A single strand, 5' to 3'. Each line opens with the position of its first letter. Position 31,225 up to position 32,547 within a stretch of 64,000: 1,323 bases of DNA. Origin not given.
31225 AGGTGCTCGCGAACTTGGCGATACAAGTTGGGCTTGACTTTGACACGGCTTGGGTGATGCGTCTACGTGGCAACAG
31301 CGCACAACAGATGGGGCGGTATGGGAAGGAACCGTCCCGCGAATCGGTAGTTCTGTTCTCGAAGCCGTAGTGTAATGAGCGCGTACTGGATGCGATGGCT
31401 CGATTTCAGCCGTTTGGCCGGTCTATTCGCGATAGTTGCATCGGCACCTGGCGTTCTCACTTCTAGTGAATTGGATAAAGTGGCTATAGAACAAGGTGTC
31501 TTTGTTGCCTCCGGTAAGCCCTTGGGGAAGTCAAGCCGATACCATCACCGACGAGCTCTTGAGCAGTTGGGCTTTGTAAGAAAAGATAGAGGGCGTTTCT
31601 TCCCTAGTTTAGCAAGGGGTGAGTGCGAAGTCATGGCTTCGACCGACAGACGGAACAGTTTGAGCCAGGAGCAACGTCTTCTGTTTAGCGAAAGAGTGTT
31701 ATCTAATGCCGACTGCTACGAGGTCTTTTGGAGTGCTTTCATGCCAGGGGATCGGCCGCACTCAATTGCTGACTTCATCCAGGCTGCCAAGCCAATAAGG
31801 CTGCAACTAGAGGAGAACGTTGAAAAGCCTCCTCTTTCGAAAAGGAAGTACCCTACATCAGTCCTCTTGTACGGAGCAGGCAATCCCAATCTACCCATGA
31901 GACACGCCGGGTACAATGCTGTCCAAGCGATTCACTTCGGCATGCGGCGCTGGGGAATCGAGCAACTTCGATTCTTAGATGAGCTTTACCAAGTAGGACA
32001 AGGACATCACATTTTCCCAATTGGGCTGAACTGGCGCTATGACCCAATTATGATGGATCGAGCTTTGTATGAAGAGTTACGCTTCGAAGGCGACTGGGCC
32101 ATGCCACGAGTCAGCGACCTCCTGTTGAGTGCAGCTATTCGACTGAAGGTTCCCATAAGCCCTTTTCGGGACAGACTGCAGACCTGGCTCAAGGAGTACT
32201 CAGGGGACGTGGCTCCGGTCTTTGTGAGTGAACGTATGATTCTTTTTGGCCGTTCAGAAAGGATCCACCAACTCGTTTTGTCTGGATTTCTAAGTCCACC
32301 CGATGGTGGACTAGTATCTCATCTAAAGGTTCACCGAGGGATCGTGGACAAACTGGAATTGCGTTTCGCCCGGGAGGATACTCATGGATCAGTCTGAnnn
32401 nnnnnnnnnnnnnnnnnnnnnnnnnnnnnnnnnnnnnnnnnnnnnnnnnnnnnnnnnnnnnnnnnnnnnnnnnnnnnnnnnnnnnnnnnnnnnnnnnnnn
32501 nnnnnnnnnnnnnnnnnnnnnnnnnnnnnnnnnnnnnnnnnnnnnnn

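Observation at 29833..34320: Compact operon of Xis-like HTH, DNA methyltransferase, unknown 340-aa protein, BrxC/ORC-like ATPase and PIN nuclease: candidate uncharacterised methylation-linked defence system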

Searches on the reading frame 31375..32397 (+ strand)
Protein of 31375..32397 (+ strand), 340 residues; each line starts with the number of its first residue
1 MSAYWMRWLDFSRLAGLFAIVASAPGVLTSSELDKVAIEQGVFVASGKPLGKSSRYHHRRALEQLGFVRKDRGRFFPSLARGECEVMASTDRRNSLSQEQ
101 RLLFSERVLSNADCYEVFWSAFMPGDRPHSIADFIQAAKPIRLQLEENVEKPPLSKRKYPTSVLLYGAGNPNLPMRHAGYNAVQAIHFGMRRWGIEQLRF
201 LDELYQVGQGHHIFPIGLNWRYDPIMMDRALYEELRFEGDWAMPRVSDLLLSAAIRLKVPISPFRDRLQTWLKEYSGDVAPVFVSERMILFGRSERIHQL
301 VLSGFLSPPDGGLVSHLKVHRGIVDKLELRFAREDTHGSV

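Call 3: search_protein_families(library=pfam, proteins=[window:31375-32397:+], max_evalue=1)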
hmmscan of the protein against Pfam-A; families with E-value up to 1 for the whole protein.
window:31375-32397:+ (340 aa): 0 families

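Call 4: search_protein_families(library=padloc, proteins=[window:31375-32397:+], max_evalue=1)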
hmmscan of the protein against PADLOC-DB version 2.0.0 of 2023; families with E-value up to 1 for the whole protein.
window:31375-32397:+ (340 aa): 0 families

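Call 5: search_protein_families(library=ncbifam, proteins=[window:31375-32397:+], max_evalue=1)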
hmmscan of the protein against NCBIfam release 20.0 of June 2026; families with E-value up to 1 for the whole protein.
window:31375-32397:+ (340 aa): 1 family
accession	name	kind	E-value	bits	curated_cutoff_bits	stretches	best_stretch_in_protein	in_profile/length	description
NF049902.1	FTL_1293_fam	exception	0.22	11.7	170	1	45-74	29-58/150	FTL_1293 family small RNA FtrC-regulated protein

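Call 7: find_homologous_proteins(query=window:31375-32397:+)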
Query window:31375-32397:+ (340 aa): 46 proteins with E <= 0.001 among 3283 candidates.
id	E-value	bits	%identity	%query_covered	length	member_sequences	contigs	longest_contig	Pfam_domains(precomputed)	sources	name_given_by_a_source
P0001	2.5e-212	723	93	100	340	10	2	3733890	-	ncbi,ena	-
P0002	2.3e-200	683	88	100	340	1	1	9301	-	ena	-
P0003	1.5e-199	681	90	99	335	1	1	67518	-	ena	-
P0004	1.2e-172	592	77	99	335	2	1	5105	-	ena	-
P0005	2.7e-172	591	78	98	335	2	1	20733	-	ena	-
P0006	1.8e-171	588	79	99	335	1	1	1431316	-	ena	-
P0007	1.7e-170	585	76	100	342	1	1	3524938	-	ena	-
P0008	9.4e-169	579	74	100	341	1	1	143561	-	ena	-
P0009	1.6e-167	575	75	100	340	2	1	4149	-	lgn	-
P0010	1.2e-165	569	73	100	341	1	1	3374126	-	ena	-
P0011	4.4e-161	554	73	99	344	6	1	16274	-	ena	-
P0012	7.9e-142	491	64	97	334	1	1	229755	-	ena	-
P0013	1.8e-136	473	63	100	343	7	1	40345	-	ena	-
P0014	1.0e-127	444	59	100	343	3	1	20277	-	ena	-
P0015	7.9e-114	399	58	94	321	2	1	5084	-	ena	-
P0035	3.9e-78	281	44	90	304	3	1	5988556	-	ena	-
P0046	3.6e-43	166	30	94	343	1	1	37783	-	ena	-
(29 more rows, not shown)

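Call 9: find_encoding_contigs(protein=P0046, flank=8000, max_places=2)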
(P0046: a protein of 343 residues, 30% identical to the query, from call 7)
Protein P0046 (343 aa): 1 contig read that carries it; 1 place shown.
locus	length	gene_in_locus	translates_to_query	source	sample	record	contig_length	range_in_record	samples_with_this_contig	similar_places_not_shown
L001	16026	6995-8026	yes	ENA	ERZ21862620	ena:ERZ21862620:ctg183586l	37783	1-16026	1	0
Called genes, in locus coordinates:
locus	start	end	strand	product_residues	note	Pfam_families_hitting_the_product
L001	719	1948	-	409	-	PF17767:NAPRTase_N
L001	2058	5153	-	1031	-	PF04313:HSDR_N, PF04851:ResIII, PF18766:SWI2_SNF2, PF22679:T1R_D3-like, PF11867:T1RH-like_C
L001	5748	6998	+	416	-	-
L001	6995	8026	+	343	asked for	-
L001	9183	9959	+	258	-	-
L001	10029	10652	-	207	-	PF18753:Nmad2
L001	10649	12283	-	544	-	PF01420:Methylase_S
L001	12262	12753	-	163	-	PF08780:NTase_sub_bind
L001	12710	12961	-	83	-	-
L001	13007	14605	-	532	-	PF12161:HsdM_N, PF02384:N6_Mtase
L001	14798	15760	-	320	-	PF01909:NTP_transf_2 (weak), PF18765:Polbeta (weak)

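Call 10: find_encoding_contigs(protein=P0035, flank=8000, max_places=2)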
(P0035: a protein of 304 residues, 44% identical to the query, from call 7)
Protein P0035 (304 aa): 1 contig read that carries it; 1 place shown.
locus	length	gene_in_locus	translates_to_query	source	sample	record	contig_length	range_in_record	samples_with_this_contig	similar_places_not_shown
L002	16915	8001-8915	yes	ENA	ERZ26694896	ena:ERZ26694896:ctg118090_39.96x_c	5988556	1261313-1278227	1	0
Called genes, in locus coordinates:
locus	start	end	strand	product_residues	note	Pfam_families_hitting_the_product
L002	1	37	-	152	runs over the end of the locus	-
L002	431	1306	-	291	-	PF07592:DDE_Tnp_ISAZ013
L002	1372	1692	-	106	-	-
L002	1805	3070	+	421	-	-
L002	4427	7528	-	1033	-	PF22240:ISP_coupler, PF02384:N6_Mtase, PF18135:Type_ISP_C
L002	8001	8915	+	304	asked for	-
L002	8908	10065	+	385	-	PF10923:BrxC_BrxD (faint), PF13401:AAA_22 (faint)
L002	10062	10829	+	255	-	-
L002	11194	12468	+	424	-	PF01555:N6_N4_Mtase (faint)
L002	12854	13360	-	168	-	PF13560:HTH_31, PF01381:HTH_3, PF12844:HTH_19 (weak), PF13443:HTH_26 (weak)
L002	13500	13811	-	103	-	PF01850:PIN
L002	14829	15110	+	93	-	PF21716:dnstrm_HI1420, PF01381:HTH_3 (weak)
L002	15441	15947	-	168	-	PF13560:HTH_31, PF01381:HTH_3, PF12844:HTH_19 (weak), PF13443:HTH_26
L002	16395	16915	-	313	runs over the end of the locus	PF14100:DUF6807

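Call 19: search_solved_structures(query=A2, max_evalue=10)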
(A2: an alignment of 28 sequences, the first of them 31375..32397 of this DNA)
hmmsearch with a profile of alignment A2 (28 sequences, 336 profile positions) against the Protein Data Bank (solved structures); distinct sequences matched with E-value up to 10: 1.
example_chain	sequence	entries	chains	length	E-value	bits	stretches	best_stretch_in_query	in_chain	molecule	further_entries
9ay5_Y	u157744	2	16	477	1.7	11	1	187-270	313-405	BplA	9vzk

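Call 26: find_related_loci(query=A2, collection=genome_contigs, flank=6000)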
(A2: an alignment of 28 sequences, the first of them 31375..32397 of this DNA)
Query A2 (340 aa) in genome_contigs; peptide patterns used: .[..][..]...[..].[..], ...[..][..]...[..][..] (x = any residue, [..] = any of these).
123 stretches matched a pattern; 20 encode a relative of the query (tblastn E <= 1e-3); 20 distinct loci.
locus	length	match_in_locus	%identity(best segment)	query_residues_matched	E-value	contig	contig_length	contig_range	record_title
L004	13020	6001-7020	93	1-340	0e+0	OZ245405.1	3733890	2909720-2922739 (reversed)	MAG: Dehalococcoidia bacterium isolate 4242a2cd-c548-43ce-a6cb-d471f6a5c9d8 genome assembly, chromosome: 1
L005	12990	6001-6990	44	1-334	5e-93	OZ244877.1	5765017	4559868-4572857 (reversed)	MAG: Caldilineaceae bacterium isolate 0e9cf59c-3ae2-4fcc-b9d8-336f82ec9d6e genome assembly, chromosome: 1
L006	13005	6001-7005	42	1-339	9e-90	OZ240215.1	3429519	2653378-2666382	MAG: Dehalococcoidia bacterium isolate 191162a9-6f6c-41d9-b6bf-8976c5f9f408 genome assembly, chromosome: 1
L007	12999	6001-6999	42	1-337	9e-86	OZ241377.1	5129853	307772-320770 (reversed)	MAG: Caldilineaceae bacterium isolate c48d8a7a-b77d-4314-8545-a86a2dcb4724 genome assembly, chromosome: 1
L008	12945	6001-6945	38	5-324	2e-64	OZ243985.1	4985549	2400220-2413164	MAG: Caldilineaceae bacterium isolate 1a963e88-e386-4f35-86cd-9ea7058ee1bf genome assembly, chromosome: 1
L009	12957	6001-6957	41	1-323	2e-84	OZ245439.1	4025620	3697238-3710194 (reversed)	MAG: Dehalococcoidia bacterium isolate 8d673fb0-6267-4ca5-9ff6-096bfbafaff1 genome assembly, chromosome: 1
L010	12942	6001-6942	34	5-324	5e-61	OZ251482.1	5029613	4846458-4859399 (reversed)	MAG: Caldilineaceae bacterium isolate 0ab0f44f-4e38-4da9-a8b5-d33eb75a9d7d genome assembly, chromosome: 1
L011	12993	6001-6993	33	5-323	5e-53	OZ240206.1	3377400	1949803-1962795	MAG: Dehalococcoidia bacterium isolate 2e453fae-0281-4c22-a0b3-57af5dde5db4 genome assembly, chromosome: 1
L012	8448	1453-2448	32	5-328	6e-51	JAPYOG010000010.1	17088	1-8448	MAG: Candidatus Poriferisocius anaerobius isolate m_rhhh12 Seq10, whole genome shotgun sequence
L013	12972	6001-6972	33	5-327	1e-50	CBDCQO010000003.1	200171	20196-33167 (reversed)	MAG: Dehalococcoidia bacterium isolate 69a24162-ed58-4481-bed2-2caa30729e5d genome assembly, contig: contig_3, whole gen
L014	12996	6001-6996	33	5-328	1e-49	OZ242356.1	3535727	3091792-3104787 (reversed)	MAG: Acidimicrobiales bacterium isolate 1ff3c0e0-a0fb-4382-b91d-522820076fd5 genome assembly, chromosome: 1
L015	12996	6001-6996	33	5-328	2e-49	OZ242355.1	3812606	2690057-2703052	MAG: Acidimicrobiales bacterium isolate 104998a1-4135-4d78-96d2-be0913496795 genome assembly, chromosome: 1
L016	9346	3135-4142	32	4-328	2e-47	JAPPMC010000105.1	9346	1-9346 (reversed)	MAG: Bryobacterales bacterium isolate RHO3_bin_37 NODE_8812_length_9346_cov_27.755032, whole genome shotgun sequence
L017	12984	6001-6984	32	5-323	3e-47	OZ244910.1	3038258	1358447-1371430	MAG: Tepidiformaceae bacterium isolate ed469eb4-a2fc-40cd-ae9b-5fa791396524 genome assembly, chromosome: 1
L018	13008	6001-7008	31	5-330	2e-45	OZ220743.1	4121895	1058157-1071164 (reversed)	MAG: Acidimicrobiales bacterium isolate dadfcd55-464f-4f03-9875-fa0eca1464b2 genome assembly, chromosome: 1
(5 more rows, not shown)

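Call 28: predict_structure(alignment_id=A2)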
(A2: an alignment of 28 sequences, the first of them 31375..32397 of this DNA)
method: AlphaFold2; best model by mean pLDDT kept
length: 340 residues; sequences in the alignment: 28
mean_pLDDT: 88.7   pTM: 0.86
mean pLDDT of the five models: 88.7, 87.8, 87.8, 85.2, 84.2
residues with pLDDT >= 90: 238; 70-90: 73; 50-70: 24; < 50: 5
segments of 3 or more residues with pLDDT < 50: 337-340
pLDDT, mean of each block of 10 residues (from residue 1): 81 95 96 96 90 93 96 96 88 79 95 94 90 95 82 59 86 88 93 95 91 90 89 95 96 95 95 93 82 77 88 94 86 55
secondary structure, 60 per line:
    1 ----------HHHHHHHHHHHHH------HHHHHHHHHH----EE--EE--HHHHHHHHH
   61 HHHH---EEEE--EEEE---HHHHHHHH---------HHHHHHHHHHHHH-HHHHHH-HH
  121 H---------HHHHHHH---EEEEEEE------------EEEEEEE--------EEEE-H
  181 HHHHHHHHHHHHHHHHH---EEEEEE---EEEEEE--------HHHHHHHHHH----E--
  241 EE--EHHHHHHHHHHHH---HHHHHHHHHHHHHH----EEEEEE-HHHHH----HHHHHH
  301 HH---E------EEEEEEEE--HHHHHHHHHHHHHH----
elements in order: H11-23 H30-39 H52-64 E68-71 E74-77 H81-88 H98-110 H112-117 H131-137 E141-147 E160-166 E175-178 H180-197 E201-206 E210-215 H224-233 H246-257 H261-274 E279-284 H286-290 H295-302 E313-320 H323-336

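Call 33: fold_search(model_id=the predicted structure, library=pdb)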
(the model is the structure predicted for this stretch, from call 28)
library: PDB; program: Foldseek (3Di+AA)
matches with E <= 10: 541; with E <= 0.001: 0
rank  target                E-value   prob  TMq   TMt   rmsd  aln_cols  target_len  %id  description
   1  2g7u_C                2.7e-03  0.63  0.16  0.21  18.2       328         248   12  2.3 A structure of putative catechol degradative operon regulator from Rhodococcus sp. RHA1 (released 2006-04-04)
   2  2g7u_A                4.3e-03  0.54  0.15  0.20  18.3       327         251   12  2.3 A structure of putative catechol degradative operon regulator from Rhodococcus sp. RHA1 (released 2006-04-04)
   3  1mkm_A                2.8e-02  0.85  0.16  0.22  14.7       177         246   13  CRYSTAL STRUCTURE OF THE THERMOTOGA MARITIMA ICLR (released 2002-09-11)
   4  6lb9_A                2.9e-02  0.69  0.29  0.29  16.5       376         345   11  Magnesium ion-bound SspB crystal structure (released 2020-03-25)
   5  8ejv_B                4.8e-02  0.16  0.15  0.20  18.7       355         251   13  The crystal structure of Pseudomonas putida PcaR in complex with succinate (released 2024-03-20)
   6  2g7u_B                6.0e-02  0.20  0.16  0.20  16.8       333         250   12  2.3 A structure of putative catechol degradative operon regulator from Rhodococcus sp. RHA1 (released 2006-04-04)
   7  8eju_B                1.1e-01  0.14  0.16  0.20  19.1       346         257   11  The crystal structure of Pseudomonas putida PcaR (released 2024-03-20)
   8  3r4k_D                1.2e-01  0.20  0.17  0.23  18.7       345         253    9  Crystal structure of a putative ICLR transcriptional regulator (TM1040_3717) from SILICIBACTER SP. TM1040 at 2.46 A re (released 2011-04-13)
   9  2ia2_C                1.3e-01  0.15  0.15  0.20  16.9       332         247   10  The crystal structure of a putative transcriptional regulator RHA06195 from Rhodococcus sp. RHA1 (released 2006-10-10)
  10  1bja_A                1.7e-01  1.00  0.18  0.60   2.4        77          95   16  ACTIVATION DOMAIN OF THE PHAGE T4 TRANSCRIPTION FACTOR MOTA (released 1998-11-04)
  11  8ejv_A                2.1e-01  0.04  0.11  0.13  18.9       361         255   11  The crystal structure of Pseudomonas putida PcaR in complex with succinate (released 2024-03-20)
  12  2qww_D                2.2e-01  0.80  0.15  0.35  10.8       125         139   17  Crystal structure of multiple antibiotic-resistance repressor (MarR) (YP_013417.1) from Listeria monocytogenes 4b F236 (released 2007-08-21)
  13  8bie_A                2.2e-01  0.38  0.16  0.17   8.6       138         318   18  O-Methyltransferase Plu4894 in complex with SAH (released 2023-03-08)
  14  9e6a_D                2.2e-01  0.12  0.16  0.22  19.7       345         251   11  Pseudomonas putida KT2440 IclR-type transcription factor (PP_2609) (released 2025-11-12)
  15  8tjj_A                2.4e-01  0.72  0.18  0.19   7.7       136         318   18  SAM-dependent methyltransferase RedM bound to SAM (released 2023-12-13)
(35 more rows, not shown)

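Call 50: search_dna_similar(query=window:31375-32397:+, collection=plasmids, mode=protein, max_evalue=0.001, max_rows=15)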
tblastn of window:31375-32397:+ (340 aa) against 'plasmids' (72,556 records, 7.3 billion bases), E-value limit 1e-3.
No match.

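Call 52: search_protein_representatives(alignment_id=A2)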
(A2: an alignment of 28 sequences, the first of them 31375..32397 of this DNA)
Query: 28 sequences, 336 profile positions. Proteins with E-value up to 0.001 (for the whole library): 215; up to 1e-10: 171; up to 1e-30: 96. The best 150 are listed.
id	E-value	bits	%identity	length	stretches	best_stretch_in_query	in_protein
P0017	6.0e-146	502.4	-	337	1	1-334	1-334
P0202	1.2e-119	416.0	-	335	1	1-332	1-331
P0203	1.5e-109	382.8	-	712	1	6-320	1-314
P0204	4.3e-107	374.7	-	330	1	2-330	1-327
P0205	1.8e-105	369.4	-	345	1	2-328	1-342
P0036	8.3e-100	350.7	-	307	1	62-301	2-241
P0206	1.6e-99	349.8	-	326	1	3-321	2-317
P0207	4.3e-92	325.4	-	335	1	2-330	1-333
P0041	2.4e-89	316.3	-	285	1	1-271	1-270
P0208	3.3e-89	315.9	-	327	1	1-325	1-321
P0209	9.2e-83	294.7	-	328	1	20-329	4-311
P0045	5.1e-81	288.9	-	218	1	1-191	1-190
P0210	2.3e-79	283.5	-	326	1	1-322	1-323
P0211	2.4e-75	270.3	-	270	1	70-323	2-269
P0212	1.1e-72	261.5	-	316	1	32-325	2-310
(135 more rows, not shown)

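Call 61: find_related_loci(query=A5, collection=metagenome_contigs, flank=7000)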
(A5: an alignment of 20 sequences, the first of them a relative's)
Query A5 (335 aa) in metagenome_contigs; peptide patterns used: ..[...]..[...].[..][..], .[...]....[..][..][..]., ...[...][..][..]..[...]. (x = any residue, [..] = any of these).
175 stretches matched a pattern; 34 encode a relative of the query (tblastn E <= 1e-3); 34 distinct loci.
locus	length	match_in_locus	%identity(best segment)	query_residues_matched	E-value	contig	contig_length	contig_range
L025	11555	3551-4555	100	1-335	0e+0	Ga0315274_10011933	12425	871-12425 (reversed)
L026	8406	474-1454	52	8-334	2e-109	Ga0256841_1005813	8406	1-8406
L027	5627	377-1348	50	11-334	7e-103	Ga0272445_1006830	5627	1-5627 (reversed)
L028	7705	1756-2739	49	5-332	8e-103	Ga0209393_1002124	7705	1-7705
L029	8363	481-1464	49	5-332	1e-102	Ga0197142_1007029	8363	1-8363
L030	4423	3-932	50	24-334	4e-101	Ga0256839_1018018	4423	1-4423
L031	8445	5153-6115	48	11-334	2e-97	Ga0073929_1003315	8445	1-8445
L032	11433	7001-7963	48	11-334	2e-97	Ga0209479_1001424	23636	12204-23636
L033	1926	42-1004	45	10-333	8e-95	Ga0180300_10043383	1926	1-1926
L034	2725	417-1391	41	14-327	2e-74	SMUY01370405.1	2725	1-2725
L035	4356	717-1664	39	14-334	4e-73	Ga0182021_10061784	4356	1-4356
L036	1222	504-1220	50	14-252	6e-76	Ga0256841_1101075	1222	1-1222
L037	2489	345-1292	38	14-334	4e-69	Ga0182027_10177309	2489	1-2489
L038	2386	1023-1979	37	11-331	5e-67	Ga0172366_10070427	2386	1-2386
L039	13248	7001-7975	36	5-331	4e-64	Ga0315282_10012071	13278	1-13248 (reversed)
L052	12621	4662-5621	33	12-334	2e-49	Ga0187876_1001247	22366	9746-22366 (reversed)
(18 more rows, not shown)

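Call 68: search_protein_families(library=pfam, proteins=[L026:3437-4555:+, L026:4567-6252:+, L025:6624-7700:+, L025:7725-9449:+, L052:3398-4171:+, L052:4437-5633:+, L052:5720-6436:+, L052:6208-7701:+, L052:7877-8899:+], max_evalue=0.01)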
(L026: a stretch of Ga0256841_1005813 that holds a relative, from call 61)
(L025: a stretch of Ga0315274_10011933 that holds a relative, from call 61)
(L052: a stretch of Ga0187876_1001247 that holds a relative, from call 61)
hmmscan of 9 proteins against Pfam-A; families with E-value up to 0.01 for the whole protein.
L026:3437-4555:+ (372 aa): 1 family
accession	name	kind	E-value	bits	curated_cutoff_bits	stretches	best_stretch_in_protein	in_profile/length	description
PF09376.16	NurA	-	0.00022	21.2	21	1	183-344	70-245/254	NurA domain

L026:4567-6252:+ (561 aa): 0 families

L025:6624-7700:+ (358 aa): 1 family
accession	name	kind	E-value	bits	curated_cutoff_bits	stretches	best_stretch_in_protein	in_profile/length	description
PF09376.16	NurA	-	0.0021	18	21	1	197-331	122-246/254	NurA domain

L025:7725-9449:+ (574 aa): 0 families

L052:3398-4171:+ (257 aa): 0 families

L052:4437-5633:+ (398 aa): 0 families

L052:5720-6436:+ (238 aa): 0 families

L052:6208-7701:+ (497 aa): 4 families
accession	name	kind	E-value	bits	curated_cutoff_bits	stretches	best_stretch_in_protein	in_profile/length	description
PF01555.25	N6_N4_Mtase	-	1.4e-08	35.5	26.7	1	120-166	168-213/221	DNA methylase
PF08241.18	Methyltransf_11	-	2.8e-05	25.1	21.2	0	281-327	22-66/95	Methyltransferase domain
PF13649.12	Methyltransf_25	-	0.00016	22.8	27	0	262-328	8-71/97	Methyltransferase domain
PF01170.24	UPF0020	-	0.00073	19.7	22.3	0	305-337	105-137/197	RMKL-like, methyltransferase domain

L052:7877-8899:+ (340 aa): 2 families
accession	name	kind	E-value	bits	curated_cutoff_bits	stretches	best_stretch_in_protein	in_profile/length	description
PF02384.22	N6_Mtase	-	1.8e-39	136.3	20.4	1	178-339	10-166/311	N-6 DNA Methylase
PF12161.14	HsdM_N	-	7.3e-20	72.4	24.5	1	21-164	2-134/135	HsdM N-terminal domain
